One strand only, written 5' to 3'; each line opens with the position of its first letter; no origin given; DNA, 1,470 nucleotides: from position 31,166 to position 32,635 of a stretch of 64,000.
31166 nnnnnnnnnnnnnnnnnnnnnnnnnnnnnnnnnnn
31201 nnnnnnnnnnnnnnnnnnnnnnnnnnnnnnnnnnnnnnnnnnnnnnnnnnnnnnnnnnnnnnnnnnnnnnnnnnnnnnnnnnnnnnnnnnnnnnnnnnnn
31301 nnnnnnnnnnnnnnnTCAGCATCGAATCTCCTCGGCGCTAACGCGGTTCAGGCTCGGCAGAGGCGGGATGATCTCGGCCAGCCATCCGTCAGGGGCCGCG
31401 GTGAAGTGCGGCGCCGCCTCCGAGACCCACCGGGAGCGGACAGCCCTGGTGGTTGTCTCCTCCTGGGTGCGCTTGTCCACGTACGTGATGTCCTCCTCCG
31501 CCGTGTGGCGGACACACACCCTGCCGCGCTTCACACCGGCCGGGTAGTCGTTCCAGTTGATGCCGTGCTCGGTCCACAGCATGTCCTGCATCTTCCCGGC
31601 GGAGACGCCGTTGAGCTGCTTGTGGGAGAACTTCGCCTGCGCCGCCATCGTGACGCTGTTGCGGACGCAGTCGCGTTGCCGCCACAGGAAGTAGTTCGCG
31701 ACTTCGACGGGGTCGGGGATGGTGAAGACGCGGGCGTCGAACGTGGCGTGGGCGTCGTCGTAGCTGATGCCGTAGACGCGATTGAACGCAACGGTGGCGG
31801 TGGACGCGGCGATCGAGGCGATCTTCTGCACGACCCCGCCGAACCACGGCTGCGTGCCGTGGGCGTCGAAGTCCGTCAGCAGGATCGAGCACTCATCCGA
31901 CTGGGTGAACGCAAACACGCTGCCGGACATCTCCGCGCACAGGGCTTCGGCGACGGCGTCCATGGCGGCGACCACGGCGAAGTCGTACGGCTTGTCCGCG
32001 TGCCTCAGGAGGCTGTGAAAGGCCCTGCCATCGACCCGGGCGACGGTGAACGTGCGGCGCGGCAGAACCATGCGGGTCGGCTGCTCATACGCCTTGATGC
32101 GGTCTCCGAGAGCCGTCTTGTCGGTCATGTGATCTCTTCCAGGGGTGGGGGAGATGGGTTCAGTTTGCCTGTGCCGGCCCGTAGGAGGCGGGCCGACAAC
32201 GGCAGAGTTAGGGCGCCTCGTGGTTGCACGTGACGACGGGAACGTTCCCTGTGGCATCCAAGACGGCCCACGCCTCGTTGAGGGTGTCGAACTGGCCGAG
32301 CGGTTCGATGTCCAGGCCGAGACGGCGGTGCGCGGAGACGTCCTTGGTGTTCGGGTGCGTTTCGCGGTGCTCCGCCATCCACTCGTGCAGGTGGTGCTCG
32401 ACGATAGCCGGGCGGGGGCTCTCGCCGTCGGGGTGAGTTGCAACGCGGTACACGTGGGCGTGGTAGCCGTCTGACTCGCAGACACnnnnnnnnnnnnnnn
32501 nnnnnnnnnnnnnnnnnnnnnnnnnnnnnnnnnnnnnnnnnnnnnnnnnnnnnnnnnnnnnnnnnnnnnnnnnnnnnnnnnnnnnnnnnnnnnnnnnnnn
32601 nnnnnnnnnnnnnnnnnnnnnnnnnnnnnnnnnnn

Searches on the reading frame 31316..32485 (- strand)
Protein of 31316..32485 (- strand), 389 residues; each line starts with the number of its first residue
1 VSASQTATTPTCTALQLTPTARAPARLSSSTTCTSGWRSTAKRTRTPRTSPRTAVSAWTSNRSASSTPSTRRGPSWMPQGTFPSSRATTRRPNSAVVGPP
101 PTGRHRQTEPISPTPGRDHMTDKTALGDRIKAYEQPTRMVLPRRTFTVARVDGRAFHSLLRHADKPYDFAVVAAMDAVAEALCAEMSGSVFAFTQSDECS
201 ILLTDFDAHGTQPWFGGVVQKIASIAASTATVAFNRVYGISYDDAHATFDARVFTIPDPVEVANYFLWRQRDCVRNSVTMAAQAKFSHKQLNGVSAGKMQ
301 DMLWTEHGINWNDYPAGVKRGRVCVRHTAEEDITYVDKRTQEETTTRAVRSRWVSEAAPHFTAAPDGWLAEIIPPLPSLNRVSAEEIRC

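Call 65: search_protein_families(library=phrogs, proteins=[window:31316-32485:-], max_evalue=0.00001)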
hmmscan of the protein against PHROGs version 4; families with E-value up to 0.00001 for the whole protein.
window:31316-32485:- (389 aa): 1 family
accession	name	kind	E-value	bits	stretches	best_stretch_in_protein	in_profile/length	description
phrog_4717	-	DNA, RNA and nucleotide metabolism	2.8e-74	250.9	1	123-356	2-222/250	tRNA-His guanylyltransferase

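Call 77: search_protein_families(library=pfam, proteins=[window:31316-32485:-], max_evalue=0.01)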
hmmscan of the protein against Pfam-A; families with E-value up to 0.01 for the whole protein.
window:31316-32485:- (389 aa): 2 families
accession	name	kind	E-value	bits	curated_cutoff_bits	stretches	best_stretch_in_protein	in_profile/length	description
PF04446.17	Thg1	-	4.2e-24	85.4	29.2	1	128-257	2-130/130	tRNAHis guanylyltransferase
PF14413.11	Thg1C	-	3.7e-08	34.1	26.3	1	262-346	3-97/116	Thg1 C terminal domain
